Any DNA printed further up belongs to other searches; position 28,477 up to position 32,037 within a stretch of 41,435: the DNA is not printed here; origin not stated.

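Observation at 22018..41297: A 19-kb SusC/SusD operon with no recognisable classical GH: candidate locus for a phosphodiester-linked glycopolymer, or nucleic acid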

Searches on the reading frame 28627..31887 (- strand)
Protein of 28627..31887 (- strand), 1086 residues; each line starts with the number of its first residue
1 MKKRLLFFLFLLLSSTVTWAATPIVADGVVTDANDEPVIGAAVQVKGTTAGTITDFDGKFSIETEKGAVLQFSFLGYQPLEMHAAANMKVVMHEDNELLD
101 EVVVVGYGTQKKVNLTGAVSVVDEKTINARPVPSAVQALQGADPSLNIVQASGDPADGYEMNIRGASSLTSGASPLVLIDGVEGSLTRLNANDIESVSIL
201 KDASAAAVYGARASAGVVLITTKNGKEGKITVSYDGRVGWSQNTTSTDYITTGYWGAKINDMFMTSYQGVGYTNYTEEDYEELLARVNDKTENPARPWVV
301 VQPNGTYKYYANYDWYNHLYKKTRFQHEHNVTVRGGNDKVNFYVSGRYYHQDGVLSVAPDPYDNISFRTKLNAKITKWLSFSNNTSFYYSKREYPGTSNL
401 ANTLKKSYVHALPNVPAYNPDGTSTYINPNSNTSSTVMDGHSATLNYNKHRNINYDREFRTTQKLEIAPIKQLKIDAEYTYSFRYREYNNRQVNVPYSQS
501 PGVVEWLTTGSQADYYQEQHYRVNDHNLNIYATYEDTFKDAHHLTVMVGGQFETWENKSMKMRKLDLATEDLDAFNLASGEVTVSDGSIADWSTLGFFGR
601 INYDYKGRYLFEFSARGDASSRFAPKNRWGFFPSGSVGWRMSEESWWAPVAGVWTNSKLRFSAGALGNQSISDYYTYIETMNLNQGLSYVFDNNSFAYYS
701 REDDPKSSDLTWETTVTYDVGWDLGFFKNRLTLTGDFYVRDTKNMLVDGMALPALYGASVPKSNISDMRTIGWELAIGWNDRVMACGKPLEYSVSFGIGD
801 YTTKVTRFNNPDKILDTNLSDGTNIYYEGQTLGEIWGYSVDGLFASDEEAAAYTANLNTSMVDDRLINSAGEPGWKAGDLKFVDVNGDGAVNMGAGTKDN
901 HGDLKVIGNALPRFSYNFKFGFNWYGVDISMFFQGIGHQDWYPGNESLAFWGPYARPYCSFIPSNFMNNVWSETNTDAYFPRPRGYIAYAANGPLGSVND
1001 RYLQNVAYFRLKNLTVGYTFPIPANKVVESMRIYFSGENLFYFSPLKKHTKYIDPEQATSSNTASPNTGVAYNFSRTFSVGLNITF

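Call 3: search_protein_families(library=pfam, proteins=[window:28627-31887:-], max_evalue=0.01)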
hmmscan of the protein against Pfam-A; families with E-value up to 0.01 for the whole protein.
window:28627-31887:- (1086 aa): 4 families
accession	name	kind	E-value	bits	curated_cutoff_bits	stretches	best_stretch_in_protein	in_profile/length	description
PF07715.20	Plug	-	3.4e-17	63.3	23.9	1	112-217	2-107/107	TonB-dependent Receptor Plug Domain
PF13715.12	CarbopepD_reg_2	-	7e-17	61.7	32.2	1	28-104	3-88/88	CarboxypepD_reg-like domain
PF00593.30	TonB_dep_Rec_b-barrel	-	1e-10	42.5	27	1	392-1040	22-436/436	TonB dependent receptor-like, beta-barrel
PF13620.12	CarboxypepD_reg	-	3.1e-09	37.5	32.3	1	28-81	4-63/82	Carboxypeptidase regulatory-like domain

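Call 4: search_protein_families(library=ncbifam, proteins=[window:28627-31887:-], max_evalue=0.01)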
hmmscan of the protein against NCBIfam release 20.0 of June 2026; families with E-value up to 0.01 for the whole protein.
window:28627-31887:- (1086 aa): 2 families
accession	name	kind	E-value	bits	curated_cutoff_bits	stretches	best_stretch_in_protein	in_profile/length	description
TIGR04056.1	OMP_RagA_SusC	subfamily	5.8e-268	892.2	368.25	1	26-1086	3-981/981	SusC/RagA family TonB-linked outer membrane protein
TIGR04057.1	SusC_RagA_signa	signature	2.7e-16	59.1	46.2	1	193-223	1-31/31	SusC/RagA subfamily TonB-dependent outer membrane receptor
